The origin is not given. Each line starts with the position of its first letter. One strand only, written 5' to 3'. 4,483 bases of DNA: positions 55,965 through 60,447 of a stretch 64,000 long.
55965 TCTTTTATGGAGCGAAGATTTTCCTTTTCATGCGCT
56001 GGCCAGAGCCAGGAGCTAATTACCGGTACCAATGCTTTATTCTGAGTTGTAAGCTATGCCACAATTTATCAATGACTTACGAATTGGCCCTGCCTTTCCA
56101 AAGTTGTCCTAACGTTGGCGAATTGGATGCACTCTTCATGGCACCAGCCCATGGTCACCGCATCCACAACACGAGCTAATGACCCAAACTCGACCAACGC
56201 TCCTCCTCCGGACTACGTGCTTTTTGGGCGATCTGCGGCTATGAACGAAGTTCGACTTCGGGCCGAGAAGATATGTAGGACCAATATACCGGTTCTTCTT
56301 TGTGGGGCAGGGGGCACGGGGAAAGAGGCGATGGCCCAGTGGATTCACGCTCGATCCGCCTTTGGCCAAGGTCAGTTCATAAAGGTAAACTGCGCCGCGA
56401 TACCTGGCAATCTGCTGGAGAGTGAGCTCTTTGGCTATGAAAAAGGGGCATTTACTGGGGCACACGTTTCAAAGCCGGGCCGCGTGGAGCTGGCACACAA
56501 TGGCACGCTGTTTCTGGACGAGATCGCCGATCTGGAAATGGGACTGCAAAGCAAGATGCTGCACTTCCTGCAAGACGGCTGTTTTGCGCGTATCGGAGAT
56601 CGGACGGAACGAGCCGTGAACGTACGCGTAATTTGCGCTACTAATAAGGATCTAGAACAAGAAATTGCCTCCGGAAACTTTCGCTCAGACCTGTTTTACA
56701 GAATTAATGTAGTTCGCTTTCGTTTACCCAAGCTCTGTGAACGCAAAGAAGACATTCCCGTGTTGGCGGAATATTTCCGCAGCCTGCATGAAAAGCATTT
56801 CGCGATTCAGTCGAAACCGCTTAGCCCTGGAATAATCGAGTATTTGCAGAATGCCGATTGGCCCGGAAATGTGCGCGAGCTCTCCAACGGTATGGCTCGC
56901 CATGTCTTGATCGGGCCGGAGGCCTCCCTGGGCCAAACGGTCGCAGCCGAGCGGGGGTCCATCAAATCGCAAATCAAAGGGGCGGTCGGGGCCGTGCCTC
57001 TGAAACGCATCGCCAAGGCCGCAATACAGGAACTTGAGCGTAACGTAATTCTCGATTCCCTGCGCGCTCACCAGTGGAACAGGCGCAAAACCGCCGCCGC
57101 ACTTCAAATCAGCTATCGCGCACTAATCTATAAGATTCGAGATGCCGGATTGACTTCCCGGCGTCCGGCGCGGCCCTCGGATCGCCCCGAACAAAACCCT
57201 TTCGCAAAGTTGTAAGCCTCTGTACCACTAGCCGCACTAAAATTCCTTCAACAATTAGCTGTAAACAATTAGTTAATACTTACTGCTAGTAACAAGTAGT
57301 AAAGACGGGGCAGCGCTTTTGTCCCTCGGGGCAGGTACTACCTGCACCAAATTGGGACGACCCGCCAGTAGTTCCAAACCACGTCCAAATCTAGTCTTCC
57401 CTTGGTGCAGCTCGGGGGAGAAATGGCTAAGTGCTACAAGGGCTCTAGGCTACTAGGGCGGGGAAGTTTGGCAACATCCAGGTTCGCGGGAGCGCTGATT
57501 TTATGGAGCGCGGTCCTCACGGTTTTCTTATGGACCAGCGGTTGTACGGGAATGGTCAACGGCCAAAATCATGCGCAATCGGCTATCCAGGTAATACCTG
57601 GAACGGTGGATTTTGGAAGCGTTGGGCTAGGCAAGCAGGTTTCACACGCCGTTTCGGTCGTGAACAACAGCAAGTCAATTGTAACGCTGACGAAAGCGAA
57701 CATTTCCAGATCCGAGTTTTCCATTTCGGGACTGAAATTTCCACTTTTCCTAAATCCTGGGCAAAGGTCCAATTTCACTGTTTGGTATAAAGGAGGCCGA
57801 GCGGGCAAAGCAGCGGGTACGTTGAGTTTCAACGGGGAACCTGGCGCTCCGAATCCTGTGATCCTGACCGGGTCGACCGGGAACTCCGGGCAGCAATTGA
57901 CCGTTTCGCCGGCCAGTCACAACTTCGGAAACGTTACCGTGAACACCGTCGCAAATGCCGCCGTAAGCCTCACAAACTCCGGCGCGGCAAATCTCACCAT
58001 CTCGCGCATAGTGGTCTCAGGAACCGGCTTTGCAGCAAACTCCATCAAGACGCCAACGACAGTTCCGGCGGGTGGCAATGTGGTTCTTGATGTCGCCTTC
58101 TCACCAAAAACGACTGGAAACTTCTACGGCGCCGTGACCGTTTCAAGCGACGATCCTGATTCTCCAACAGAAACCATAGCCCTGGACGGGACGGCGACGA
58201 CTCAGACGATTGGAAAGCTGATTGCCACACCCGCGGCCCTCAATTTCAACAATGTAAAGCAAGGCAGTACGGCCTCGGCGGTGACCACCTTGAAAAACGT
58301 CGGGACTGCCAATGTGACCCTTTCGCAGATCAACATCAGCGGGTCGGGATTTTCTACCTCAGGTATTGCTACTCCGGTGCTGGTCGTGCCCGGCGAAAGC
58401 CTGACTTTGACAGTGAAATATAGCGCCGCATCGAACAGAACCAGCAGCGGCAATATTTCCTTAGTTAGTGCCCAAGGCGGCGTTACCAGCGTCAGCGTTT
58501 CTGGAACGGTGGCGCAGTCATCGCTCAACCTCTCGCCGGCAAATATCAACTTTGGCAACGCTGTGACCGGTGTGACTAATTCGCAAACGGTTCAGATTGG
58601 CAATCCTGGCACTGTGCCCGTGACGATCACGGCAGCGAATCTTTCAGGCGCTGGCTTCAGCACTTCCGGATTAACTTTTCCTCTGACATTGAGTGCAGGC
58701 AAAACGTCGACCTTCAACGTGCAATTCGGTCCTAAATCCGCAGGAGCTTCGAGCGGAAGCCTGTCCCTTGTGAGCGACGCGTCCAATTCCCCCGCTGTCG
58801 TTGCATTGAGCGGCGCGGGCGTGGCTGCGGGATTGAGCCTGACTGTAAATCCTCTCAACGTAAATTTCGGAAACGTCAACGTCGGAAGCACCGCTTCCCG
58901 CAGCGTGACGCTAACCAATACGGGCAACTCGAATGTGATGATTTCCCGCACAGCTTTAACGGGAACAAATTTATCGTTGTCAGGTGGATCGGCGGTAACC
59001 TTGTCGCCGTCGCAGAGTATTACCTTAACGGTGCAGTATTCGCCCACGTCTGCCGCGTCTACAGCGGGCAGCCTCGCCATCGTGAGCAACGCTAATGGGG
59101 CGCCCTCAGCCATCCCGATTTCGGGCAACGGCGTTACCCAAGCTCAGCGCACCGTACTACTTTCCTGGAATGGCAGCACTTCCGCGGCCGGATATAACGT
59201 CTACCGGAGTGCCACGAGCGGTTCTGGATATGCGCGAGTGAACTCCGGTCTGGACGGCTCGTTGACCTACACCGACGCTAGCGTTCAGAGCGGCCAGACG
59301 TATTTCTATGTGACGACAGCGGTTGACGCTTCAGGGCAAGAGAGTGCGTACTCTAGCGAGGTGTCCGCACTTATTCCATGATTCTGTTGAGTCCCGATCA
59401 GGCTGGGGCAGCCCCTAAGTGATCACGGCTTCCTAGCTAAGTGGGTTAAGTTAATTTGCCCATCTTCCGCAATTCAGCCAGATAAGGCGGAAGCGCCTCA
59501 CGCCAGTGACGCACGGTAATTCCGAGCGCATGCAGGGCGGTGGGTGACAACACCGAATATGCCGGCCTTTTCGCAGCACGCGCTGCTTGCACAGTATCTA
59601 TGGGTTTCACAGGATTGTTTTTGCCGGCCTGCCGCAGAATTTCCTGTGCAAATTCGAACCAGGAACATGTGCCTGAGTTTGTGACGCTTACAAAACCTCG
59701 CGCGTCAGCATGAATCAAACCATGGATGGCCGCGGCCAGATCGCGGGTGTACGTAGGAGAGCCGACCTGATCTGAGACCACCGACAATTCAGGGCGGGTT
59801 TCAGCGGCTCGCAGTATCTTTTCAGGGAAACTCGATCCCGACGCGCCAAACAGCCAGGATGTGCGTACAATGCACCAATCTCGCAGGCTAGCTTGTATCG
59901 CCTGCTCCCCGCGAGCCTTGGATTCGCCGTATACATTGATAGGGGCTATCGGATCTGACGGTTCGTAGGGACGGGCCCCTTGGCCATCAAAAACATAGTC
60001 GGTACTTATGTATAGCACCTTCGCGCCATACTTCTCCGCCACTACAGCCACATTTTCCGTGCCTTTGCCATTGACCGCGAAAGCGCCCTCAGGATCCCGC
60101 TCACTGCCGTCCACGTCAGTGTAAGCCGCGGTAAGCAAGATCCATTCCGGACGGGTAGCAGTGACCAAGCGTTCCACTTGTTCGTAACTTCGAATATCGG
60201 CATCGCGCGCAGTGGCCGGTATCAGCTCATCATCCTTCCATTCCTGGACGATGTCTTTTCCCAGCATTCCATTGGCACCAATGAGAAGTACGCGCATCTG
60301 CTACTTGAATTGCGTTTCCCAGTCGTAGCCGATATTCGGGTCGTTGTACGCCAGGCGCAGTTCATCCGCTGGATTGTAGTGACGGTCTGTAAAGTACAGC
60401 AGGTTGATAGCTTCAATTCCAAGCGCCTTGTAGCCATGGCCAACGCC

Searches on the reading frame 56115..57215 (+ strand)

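Call 35: search_protein_families(library=pfam, proteins=[window:56115-57215:+], max_evalue=0.00001)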
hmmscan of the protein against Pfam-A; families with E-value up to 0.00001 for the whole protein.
window:56115-57215:+ (366 aa): 5 families
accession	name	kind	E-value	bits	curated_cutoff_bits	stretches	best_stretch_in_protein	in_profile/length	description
PF00158.32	Sigma54_activat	-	4e-64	215.8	20.2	1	37-201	2-166/168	Sigma-54 interaction domain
PF14532.12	Sigma54_activ_2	-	1.2e-21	77.8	25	1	37-207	1-138/138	Sigma-54 interaction domain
PF25601.1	AAA_lid_14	-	4.4e-15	55.7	27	1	209-269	2-62/87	AAA+ ATPase lid domain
PF02954.25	HTH_8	-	2.1e-08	34.2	22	1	305-342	3-40/42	Bacterial regulatory protein, Fis family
PF01078.27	Mg_chelatase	-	1.5e-06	28.2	20.3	0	115-177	93-157/207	Magnesium chelatase, subunit ChlI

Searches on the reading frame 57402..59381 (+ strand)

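Call 35: search_protein_families(library=pfam, proteins=[window:57402-59381:+], max_evalue=0.00001)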
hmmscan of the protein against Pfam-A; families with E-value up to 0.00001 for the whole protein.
window:57402-59381:+ (659 aa): 12 families
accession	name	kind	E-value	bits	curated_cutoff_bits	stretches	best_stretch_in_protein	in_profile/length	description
PF15780.11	ASH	-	2.1e-44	150.1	27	3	485-569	12-97/98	Abnormal spindle-like microcephaly-assoc'd, ASPM-SPD-2-Hydin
PF22073.2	Cep192_D4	-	5.1e-39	133.4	35.5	1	479-577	3-111/112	Cep192 domain 4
PF22544.2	HYDIN_VesB_CFA65-like_Ig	-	7e-39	132.5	25.5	3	165-263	2-99/100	HYDIN/CFA65/VesB-like, Ig-like domain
PF07610.17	DUF1573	-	7.5e-31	106.5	26.1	1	168-256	3-90/98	Protein of unknown function (DUF1573)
PF12371.14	TMEM131_like_N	-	1.1e-21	77.3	28.8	0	167-247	2-82/84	Transmembrane protein 131-like N-terminal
PF24771.2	Ig_CFAP74_1st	-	1.6e-17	64.1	29.2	0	482-564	3-88/97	CFAP74 first Ig-like domain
PF22067.2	Cep192_D3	-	2e-14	53.9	27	0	488-566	10-88/99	Cep192 domain 3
PF24798.1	Ig-CFAP74_4th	-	3.4e-14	53.2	28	0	483-565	2-84/95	CFAP74 forth Ig-like domain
PF24507.1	Ig_CFAP65_4th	-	1.3e-09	38.7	27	0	218-250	31-63/76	CFAP65, fourth Ig-like domain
PF14874.12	PapD-like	-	2.3e-09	37.8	27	0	62-141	4-84/102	Flagellar-associated PapD-like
PF22066.2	Cep192_D8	-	1.4e-07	32.1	33.5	0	174-254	14-91/101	Cep192 domain 8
PF22064.2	Cep192_D2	-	9.8e-06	26.3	27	0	487-512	14-39/154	Cep192 domain 2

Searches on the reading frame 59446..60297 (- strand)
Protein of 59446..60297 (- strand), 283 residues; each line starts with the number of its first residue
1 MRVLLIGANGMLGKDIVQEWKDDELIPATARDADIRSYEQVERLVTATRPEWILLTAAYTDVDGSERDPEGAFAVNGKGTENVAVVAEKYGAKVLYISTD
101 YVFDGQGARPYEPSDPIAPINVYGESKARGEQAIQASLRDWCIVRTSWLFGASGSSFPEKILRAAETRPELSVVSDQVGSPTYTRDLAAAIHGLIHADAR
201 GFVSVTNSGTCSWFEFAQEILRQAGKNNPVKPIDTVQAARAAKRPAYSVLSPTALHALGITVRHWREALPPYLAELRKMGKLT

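Call 35: search_protein_families(library=pfam, proteins=[window:59446-60297:-], max_evalue=0.00001)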
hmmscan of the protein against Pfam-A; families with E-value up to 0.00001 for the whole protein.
window:59446-60297:- (283 aa): 5 families
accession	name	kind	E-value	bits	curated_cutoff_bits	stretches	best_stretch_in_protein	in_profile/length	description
PF04321.23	RmlD_sub_bind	-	1.3e-89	300.5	27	1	1-277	1-286/287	RmlD substrate binding domain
PF01370.27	Epimerase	-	9.1e-22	78.1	20.9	1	3-197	1-227/240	NAD dependent epimerase/dehydratase family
PF16363.11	GDP_Man_Dehyd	-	1.1e-10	41.9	27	1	31-136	57-166/332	GDP-mannose 4,6 dehydratase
PF02719.21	Polysacc_synt_2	-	8.1e-10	38.8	20.2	1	33-158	61-180/293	Polysaccharide biosynthesis protein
PF01073.25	3Beta_HSD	-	8.7e-07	28.7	22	1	31-190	50-224/280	3-beta hydroxysteroid dehydrogenase/isomerase family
